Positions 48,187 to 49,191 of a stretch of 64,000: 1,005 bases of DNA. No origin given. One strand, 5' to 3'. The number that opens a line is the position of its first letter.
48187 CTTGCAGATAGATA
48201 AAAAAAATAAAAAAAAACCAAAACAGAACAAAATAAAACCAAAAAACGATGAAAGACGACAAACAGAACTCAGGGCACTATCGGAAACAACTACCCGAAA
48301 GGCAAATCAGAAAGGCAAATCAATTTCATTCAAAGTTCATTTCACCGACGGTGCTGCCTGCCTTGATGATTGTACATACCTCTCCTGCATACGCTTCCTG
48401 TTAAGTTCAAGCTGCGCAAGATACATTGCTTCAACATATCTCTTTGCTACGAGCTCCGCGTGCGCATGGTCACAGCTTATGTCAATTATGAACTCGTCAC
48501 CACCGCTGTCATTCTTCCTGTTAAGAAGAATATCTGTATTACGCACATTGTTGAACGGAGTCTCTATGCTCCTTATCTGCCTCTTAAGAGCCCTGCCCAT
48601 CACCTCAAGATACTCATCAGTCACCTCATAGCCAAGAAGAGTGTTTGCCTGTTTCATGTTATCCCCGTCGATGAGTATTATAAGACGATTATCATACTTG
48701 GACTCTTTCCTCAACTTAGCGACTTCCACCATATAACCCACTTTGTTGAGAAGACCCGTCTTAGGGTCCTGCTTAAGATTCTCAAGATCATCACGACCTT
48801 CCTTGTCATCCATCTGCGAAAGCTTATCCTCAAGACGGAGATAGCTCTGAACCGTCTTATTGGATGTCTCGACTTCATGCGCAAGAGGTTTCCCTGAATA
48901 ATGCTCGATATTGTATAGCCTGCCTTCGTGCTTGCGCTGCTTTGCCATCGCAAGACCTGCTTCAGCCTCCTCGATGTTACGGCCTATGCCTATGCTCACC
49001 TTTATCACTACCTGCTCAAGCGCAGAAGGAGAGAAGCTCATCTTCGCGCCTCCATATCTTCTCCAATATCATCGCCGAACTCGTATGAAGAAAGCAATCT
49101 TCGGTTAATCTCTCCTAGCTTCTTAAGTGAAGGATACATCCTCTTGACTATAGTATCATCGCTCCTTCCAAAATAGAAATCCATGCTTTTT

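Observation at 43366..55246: Candidate undescribed system: co-directional cluster of a GGDEF-like cyclase, tandem phosphoesterase-AAA+ pair, mini-nuclease, two methyltransferase-fold giants, paired regulators and a protease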

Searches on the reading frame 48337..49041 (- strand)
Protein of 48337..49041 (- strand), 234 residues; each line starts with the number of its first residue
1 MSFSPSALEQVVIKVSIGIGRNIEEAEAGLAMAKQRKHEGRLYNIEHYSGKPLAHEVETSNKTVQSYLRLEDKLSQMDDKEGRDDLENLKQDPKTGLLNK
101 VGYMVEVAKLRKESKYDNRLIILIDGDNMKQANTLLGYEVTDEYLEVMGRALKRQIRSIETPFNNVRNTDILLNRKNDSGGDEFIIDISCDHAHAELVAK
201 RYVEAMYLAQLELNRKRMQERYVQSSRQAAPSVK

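Call 4: search_protein_families(library=pfam, max_evalue=0.1, proteins=[window:48337-49041:-])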
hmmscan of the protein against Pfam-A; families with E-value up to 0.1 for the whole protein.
window:48337-49041:- (234 aa): 3 families
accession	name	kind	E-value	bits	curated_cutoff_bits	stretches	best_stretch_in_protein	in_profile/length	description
PF00990.26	GGDEF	-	3.8e-08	33.7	23.8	1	91-160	3-74/161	Diguanylate cyclase, GGDEF domain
PF18182.6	mCpol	-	0.014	16.2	26.4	0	11-36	81-106/114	minimal CRISPR polymerase domain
PF12207.13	DUF3600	-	0.046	14.1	26.5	1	60-92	19-51/160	Domain of unknown function (DUF3600)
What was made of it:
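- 48337..49041 (-): Module B, last gene: stand-alone, circularly permuted GGDEF-domain nucleotide cyclase (234 aa). PF00990 above its cut-off (call 4).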

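Call 9: search_protein_families(library=padloc, max_evalue=0.01, proteins=[window:48337-49041:-])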
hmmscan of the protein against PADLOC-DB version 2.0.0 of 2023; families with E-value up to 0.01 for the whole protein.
window:48337-49041:- (234 aa): 0 families

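Call 10: search_protein_families(library=ncbifam, max_evalue=0.01, proteins=[window:48337-49041:-])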
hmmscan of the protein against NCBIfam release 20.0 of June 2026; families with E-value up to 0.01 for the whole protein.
window:48337-49041:- (234 aa): 11 families
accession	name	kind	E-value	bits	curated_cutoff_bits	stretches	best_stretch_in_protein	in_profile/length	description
NF051473.1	DigCycDgcsShew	equivalog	1.5e-08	34.4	400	1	94-208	140-242/291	diguanylate cyclase DgcS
TIGR00254.1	GGDEF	domain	1.6e-08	34.5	37.4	1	91-212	7-117/168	diguanylate cyclase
NF007423.1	PRK09966.1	equivalog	1.2e-06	27.7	325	1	87-159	237-311/390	diguanylate cyclase DgcN/YfiN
NF038266.1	diguan_SiaD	equivalog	2.1e-06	27.3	290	1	46-206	51-200/252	biofilm regulation diguanylate cyclase SiaD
NF007380.0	PRK09894.1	equivalog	1e-05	25.1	256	1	47-164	83-204/296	diguanylate cyclase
NF007135.0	PRK09581.1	equivalog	1.3e-05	24.3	474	1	90-215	293-407/457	PleD family two-component system response regulator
NF045675.1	PhdiestaseDibA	equivalog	0.00017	20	980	1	64-186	179-288/623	phosphodiesterase DibA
NF047654.1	DiguCycDgcRLepto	equivalog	0.0006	18.8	500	1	84-158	127-204/295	diguanylate cyclase DgcR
NF040885.1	diguan_DgcJ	equivalog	0.002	17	500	1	94-206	346-447/493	diguanylate cyclase DgcJ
NF007599.0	PRK10245.1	equivalog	0.0031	16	402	1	94-204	215-313/371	diguanylate cyclase AdrA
NF050064.1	BlResRespRegCbrR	equivalog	0.0085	15.1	600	0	67-158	234-325/415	bile resistance response regulator CbrR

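Call 11: search_protein_families(library=phrogs, max_evalue=0.01, proteins=[window:48337-49041:-])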
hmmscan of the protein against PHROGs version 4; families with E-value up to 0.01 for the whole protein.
window:48337-49041:- (234 aa): 3 families
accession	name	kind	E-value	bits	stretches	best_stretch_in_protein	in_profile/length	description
phrog_5594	-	unknown function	3.8e-07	30.4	1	82-212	350-468/528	-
phrog_14602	-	unknown function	1.4e-06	28.6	1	63-159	152-250/336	-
phrog_9661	-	unknown function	0.00031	21.3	1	86-203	113-216/274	-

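Call 12: find_homologous_proteins(query=window:48337-49041:-)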
Query window:48337-49041:- (234 aa): 18 proteins with E <= 0.001 among 734 candidates.
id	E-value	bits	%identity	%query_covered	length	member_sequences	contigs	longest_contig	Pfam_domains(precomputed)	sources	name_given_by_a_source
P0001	3.0e-146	502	100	100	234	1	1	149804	PF00990.27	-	-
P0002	2.0e-82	294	65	94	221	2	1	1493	PF00990.27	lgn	-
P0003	2.0e-76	274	63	88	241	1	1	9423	PF00990.27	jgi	jgi:diguanylate cyclase (GGDEF)-like protein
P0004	4.8e-72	260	60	92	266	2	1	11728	PF00990.27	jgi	jgi:GGDEF domain-containing protein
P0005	5.0e-69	250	59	90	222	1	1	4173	PF00990.27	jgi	jgi:diguanylate cyclase (GGDEF)-like protein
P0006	1.1e-68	249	59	89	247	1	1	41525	PF00990.27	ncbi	ncbi:GGDEF domain-containing protein [Nanoarchaeota archaeon]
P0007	2.0e-67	245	58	91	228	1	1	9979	PF00990.27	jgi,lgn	jgi:GGDEF domain-containing protein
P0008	2.4e-66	241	55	92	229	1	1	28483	PF00990.27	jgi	-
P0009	5.4e-66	240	58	90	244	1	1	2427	PF00990.27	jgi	jgi:GGDEF domain-containing protein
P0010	1.6e-64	235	54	92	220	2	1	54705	PF00990.27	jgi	jgi:GGDEF domain-containing protein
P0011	1.7e-64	235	56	88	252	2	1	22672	PF00990.27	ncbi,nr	ncbi:GGDEF domain-containing protein [Candidatus Woesearchaeota archaeon]|nr:GGDEF domain-containing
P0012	2.1e-63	232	56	89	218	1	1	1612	PF00990.27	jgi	jgi:GGDEF domain-containing protein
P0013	2.3e-63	232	56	89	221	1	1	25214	PF00990.27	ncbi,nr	ncbi:diguanylate cyclase [Candidatus Woesearchaeota archaeon]|nr:diguanylate cyclase [Candidatus Woe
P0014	5.5e-63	230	56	93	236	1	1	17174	PF00990.27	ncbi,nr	ncbi:diguanylate cyclase [Candidatus Woesearchaeota archaeon]|nr:diguanylate cyclase [Candidatus Woe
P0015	1.6e-62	229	54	91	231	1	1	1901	PF00990.27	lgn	-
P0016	2.3e-61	225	54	88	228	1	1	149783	PF00990.27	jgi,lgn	jgi:hypothetical protein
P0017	4.3e-61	224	53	89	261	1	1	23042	PF00990.27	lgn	-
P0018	1.6e-41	160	46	84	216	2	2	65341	PF00990.27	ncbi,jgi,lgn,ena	ncbi:MAG: diguanylate cyclase [archaeon]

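Call 13: find_encoding_contigs(protein=P0006, flank=10000, max_places=2)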
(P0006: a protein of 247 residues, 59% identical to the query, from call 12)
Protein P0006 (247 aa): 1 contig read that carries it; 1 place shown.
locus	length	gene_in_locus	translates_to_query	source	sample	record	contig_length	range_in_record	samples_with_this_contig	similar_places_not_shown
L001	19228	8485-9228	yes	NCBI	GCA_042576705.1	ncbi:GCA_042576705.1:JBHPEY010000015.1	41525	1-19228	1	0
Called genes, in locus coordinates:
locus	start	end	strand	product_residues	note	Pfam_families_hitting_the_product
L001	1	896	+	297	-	?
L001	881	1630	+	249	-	-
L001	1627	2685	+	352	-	PF00246:Peptidase_M14, PF24827:AstE_AspA_cat (weak)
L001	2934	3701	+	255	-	-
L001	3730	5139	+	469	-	PF01841:Transglut_core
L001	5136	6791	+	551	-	PF19289:PmbA_TldD_3rd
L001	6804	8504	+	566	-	PF19289:PmbA_TldD_3rd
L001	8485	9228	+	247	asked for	PF00990:GGDEF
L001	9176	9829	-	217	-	-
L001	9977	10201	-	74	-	PF00313:CSD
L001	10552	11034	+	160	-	-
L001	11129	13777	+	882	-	-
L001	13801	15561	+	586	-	PF13489:Methyltransf_23 (faint)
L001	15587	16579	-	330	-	PF01047:MarR (faint), PF08279:HTH_11 (faint), PF12802:MarR_2 (faint), PF13404:HTH_AsnC-type, PF13412:HTH_24, PF12840:HTH_20, PF13404:HTH_AsnC-type, PF13412:HTH_24, +5 more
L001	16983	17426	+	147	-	PF13412:HTH_24 (weak), PF01037:AsnC_trans_reg (weak)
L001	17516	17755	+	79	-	-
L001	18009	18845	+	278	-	PF01015:Ribosomal_S3Ae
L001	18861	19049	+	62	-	PF12797:Fer4_2, PF00037:Fer4, PF12837:Fer4_6, PF13237:Fer4_10, PF14697:Fer4_21, PF13459:Fer4_15 (weak), PF12838:Fer4_7, PF13187:Fer4_9, +8 more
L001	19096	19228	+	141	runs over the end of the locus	-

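Call 14: find_encoding_contigs(protein=P0010, flank=10000, max_places=2)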
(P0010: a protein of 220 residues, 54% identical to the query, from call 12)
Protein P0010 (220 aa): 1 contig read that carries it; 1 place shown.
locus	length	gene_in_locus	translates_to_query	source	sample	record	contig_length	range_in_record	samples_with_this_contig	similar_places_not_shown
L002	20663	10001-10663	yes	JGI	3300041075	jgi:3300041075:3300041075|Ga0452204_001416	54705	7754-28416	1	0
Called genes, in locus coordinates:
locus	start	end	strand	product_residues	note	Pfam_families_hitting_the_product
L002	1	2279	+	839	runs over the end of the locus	-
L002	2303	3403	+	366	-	PF00004:AAA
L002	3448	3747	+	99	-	-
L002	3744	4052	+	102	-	-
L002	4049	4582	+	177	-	-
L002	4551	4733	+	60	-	-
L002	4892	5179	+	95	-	-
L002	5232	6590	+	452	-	PF01841:Transglut_core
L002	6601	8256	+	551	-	PF19289:PmbA_TldD_3rd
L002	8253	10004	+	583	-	PF19289:PmbA_TldD_3rd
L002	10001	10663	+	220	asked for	PF00990:GGDEF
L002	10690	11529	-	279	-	PF00072:Response_reg (weak)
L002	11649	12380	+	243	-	PF01978:TrmB, PF01022:HTH_5 (faint)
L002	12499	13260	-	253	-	PF00685:Sulfotransfer_1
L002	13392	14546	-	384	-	PF02797:Chal_sti_synt_C, PF08541:ACP_syn_III_C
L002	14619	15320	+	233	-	PF01978:TrmB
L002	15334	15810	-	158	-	PF00383:dCMP_cyt_deam_1, PF14437:MafB19-deam, PF14439:Bd3614-deam (weak)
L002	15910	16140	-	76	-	PF00313:CSD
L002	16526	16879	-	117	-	-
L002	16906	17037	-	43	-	-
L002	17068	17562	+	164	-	PF13412:HTH_24 (faint)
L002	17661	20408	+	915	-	-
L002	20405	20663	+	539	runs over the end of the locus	-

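Call 15: find_encoding_contigs(protein=P0018, flank=10000, max_places=2)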
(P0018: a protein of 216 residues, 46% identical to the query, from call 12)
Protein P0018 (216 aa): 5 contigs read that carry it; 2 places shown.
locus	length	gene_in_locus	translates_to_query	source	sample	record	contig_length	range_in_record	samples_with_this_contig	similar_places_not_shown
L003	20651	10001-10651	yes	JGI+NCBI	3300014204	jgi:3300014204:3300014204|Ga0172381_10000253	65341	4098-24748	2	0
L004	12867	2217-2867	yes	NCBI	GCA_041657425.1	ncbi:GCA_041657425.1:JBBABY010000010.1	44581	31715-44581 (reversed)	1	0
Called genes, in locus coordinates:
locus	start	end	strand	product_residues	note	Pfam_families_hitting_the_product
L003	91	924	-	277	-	-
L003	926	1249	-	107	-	-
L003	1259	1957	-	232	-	-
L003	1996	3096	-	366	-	-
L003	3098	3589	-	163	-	-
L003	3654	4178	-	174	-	-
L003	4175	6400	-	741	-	-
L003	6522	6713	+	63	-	PF12797:Fer4_2 (weak), PF12837:Fer4_6 (weak), PF13237:Fer4_10 (faint), PF00037:Fer4 (weak), PF13459:Fer4_15 (weak), PF13370:Fer4_13, PF12838:Fer4_7 (faint)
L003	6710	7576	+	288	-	PF01261:AP_endonuc_2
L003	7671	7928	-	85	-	-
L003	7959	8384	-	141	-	-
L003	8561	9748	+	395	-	PF01996:F420_ligase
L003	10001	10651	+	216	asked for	PF00990:GGDEF (weak)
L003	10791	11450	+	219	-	PF00990:GGDEF (weak)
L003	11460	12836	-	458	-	PF00890:FAD_binding_2 (weak), PF01134:GIDA (faint), PF01266:DAO (faint), PF01946:Thi4 (weak), PF03486:HI0933_like (faint), PF07992:Pyr_redox_2 (faint), PF13450:NAD_binding_8 (faint), PF21688:FAD-depend_C, +1 more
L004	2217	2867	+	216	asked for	PF00990:GGDEF (weak)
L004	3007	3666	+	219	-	PF00990:GGDEF (weak)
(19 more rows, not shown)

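Call 16: find_encoding_contigs(protein=P0016, flank=10000, max_places=2)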
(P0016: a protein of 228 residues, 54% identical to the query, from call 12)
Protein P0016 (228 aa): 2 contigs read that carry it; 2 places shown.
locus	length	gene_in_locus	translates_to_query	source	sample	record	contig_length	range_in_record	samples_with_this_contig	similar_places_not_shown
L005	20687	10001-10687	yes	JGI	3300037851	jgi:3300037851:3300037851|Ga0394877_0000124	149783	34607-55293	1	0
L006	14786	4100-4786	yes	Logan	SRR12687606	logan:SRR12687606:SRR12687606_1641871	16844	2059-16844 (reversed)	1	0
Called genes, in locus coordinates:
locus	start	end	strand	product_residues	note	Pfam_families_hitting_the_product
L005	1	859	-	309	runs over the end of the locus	PF01048:PNP_UDP_1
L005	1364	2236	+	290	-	PF13365:Trypsin_2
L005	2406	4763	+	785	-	-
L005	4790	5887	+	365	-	PF13238:AAA_18 (faint), PF00004:AAA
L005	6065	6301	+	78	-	-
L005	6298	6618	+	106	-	-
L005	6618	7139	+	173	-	PF13412:HTH_24 (weak)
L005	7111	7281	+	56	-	-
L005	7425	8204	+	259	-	-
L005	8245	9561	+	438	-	PF01841:Transglut_core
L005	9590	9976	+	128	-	-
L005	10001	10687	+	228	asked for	PF00990:GGDEF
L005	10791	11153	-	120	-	-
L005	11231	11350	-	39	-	-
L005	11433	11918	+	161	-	-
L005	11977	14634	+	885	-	-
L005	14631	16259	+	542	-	-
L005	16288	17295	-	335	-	PF01047:MarR (faint), PF12802:MarR_2 (faint), PF13404:HTH_AsnC-type, PF13412:HTH_24, PF13545:HTH_Crp_2 (faint), PF12840:HTH_20 (weak), PF13404:HTH_AsnC-type, PF13412:HTH_24, +4 more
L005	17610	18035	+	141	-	PF01037:AsnC_trans_reg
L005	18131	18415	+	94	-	-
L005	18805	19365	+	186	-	-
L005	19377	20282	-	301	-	-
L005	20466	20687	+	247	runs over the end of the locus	PF01015:Ribosomal_S3Ae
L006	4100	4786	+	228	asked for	PF00990:GGDEF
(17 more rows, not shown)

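Call 17: find_encoding_contigs(protein=P0008, flank=10000, max_places=2)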
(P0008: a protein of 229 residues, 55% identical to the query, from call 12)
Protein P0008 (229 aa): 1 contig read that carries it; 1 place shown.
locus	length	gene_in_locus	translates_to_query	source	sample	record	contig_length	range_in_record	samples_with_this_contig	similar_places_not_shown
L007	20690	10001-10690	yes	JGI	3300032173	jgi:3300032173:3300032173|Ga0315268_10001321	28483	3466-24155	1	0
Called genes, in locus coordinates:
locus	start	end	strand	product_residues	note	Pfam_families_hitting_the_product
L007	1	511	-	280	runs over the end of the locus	PF01944:SpoIIM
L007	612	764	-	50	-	-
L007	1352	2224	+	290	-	PF13365:Trypsin_2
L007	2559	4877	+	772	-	-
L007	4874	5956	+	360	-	PF13401:AAA_22 (faint), PF00004:AAA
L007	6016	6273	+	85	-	-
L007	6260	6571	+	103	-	-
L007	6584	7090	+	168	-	-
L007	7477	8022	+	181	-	-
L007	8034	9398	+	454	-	PF01841:Transglut_core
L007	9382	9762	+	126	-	-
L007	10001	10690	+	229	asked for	PF00990:GGDEF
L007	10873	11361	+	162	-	-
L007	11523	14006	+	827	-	-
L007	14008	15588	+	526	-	-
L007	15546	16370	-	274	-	PF13404:HTH_AsnC-type, PF13412:HTH_24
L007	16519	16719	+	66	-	-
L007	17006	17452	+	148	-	PF13412:HTH_24 (faint), PF01037:AsnC_trans_reg (weak)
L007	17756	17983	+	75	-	-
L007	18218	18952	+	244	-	-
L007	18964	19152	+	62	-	PF12797:Fer4_2 (weak), PF14697:Fer4_21, PF00037:Fer4, PF12837:Fer4_6, PF13237:Fer4_10, PF13370:Fer4_13 (weak), PF12838:Fer4_7, PF13187:Fer4_9, +8 more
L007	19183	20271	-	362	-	-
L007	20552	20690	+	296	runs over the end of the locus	PF00557:Peptidase_M24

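Call 18: find_encoding_contigs(protein=P0013, flank=10000, max_places=2)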
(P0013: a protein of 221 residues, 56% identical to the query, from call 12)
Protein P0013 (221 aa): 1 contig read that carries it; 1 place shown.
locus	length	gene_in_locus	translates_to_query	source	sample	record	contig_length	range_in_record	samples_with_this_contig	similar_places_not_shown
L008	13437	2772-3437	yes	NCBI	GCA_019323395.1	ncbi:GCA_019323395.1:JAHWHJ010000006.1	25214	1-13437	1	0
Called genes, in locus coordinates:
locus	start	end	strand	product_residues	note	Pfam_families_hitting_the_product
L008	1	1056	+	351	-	PF19289:PmbA_TldD_3rd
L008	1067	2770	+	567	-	PF19289:PmbA_TldD_3rd (weak)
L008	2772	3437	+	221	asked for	PF00990:GGDEF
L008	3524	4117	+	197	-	-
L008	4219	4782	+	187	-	PF28474:DUF8412, PF13376:OmdA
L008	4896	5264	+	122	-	PF24709:DUF7670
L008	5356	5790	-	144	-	PF07973:tRNA_SAD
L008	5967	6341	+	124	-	PF24709:DUF7670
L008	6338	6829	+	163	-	PF21805:Imm5_like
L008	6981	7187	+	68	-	-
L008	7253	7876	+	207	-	-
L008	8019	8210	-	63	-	PF00313:CSD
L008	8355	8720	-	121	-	-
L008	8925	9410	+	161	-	PF13412:HTH_24 (weak)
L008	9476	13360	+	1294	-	-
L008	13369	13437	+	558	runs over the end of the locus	-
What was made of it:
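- Unrelated genes are inserted between modules B and C in L002 and L008 (calls 14, 18).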

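Call 41: search_protein_families(library=pfam, max_evalue=0.01, proteins=[L007:9367-9762:+])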
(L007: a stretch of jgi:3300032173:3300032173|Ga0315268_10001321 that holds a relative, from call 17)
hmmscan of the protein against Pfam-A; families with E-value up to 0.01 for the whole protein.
L007:9367-9762:+ (131 aa): 0 families

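Call 44: search_solved_structures(query=A5, max_evalue=0.01, show_alignments=3)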
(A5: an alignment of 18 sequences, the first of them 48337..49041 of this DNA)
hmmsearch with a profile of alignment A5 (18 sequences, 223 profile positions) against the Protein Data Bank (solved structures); distinct sequences matched with E-value up to 0.01: 23.
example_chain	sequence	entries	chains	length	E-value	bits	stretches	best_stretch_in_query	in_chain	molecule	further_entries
5m3c_A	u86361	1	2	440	8.1e-07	32.1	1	94-209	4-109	Diguanylate cyclase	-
3icl_A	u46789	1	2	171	3.7e-06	30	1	96-179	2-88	EAL/GGDEF domain protein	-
8wcn_A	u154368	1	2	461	4.7e-06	29.6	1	94-162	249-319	Diguanylate cyclase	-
7a7e_A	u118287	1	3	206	5.5e-06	29.4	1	91-164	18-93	Diguanylate cyclase TpbB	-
7e6g_A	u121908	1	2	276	1.6e-05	27.9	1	65-163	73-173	Putative GGDEF domain protein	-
5llw_B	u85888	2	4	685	7.5e-05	25.7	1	77-164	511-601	Diguanylate cyclase (GGDEF) domain-containing protein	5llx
4zmm_A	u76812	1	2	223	8.4e-05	25.5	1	71-164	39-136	diguanylate cyclase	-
6et7_A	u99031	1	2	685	8.8e-05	25.5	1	77-164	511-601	Diguanylate cyclase (GGDEF) domain-containing protein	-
6zxm_A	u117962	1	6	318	0.00012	25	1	78-164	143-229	Putative GGDEF/response regulator receiver domain protein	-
4zmu_A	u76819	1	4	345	0.00023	24.1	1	71-164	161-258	diguanylate cyclase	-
8c05_A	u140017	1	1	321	0.00024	24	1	67-160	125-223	Sensor domain-containing diguanylate cyclase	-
4iob_A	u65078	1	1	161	0.00027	23.9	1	112-164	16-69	Diguanylate cyclase TpbB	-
4yme_A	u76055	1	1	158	0.0005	23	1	95-164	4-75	sensory box/GGDEF family protein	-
4wxo_A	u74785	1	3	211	0.00057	22.8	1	86-166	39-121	Uncharacterized protein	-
3ign_A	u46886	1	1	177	0.00061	22.7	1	95-166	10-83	Diguanylate cyclase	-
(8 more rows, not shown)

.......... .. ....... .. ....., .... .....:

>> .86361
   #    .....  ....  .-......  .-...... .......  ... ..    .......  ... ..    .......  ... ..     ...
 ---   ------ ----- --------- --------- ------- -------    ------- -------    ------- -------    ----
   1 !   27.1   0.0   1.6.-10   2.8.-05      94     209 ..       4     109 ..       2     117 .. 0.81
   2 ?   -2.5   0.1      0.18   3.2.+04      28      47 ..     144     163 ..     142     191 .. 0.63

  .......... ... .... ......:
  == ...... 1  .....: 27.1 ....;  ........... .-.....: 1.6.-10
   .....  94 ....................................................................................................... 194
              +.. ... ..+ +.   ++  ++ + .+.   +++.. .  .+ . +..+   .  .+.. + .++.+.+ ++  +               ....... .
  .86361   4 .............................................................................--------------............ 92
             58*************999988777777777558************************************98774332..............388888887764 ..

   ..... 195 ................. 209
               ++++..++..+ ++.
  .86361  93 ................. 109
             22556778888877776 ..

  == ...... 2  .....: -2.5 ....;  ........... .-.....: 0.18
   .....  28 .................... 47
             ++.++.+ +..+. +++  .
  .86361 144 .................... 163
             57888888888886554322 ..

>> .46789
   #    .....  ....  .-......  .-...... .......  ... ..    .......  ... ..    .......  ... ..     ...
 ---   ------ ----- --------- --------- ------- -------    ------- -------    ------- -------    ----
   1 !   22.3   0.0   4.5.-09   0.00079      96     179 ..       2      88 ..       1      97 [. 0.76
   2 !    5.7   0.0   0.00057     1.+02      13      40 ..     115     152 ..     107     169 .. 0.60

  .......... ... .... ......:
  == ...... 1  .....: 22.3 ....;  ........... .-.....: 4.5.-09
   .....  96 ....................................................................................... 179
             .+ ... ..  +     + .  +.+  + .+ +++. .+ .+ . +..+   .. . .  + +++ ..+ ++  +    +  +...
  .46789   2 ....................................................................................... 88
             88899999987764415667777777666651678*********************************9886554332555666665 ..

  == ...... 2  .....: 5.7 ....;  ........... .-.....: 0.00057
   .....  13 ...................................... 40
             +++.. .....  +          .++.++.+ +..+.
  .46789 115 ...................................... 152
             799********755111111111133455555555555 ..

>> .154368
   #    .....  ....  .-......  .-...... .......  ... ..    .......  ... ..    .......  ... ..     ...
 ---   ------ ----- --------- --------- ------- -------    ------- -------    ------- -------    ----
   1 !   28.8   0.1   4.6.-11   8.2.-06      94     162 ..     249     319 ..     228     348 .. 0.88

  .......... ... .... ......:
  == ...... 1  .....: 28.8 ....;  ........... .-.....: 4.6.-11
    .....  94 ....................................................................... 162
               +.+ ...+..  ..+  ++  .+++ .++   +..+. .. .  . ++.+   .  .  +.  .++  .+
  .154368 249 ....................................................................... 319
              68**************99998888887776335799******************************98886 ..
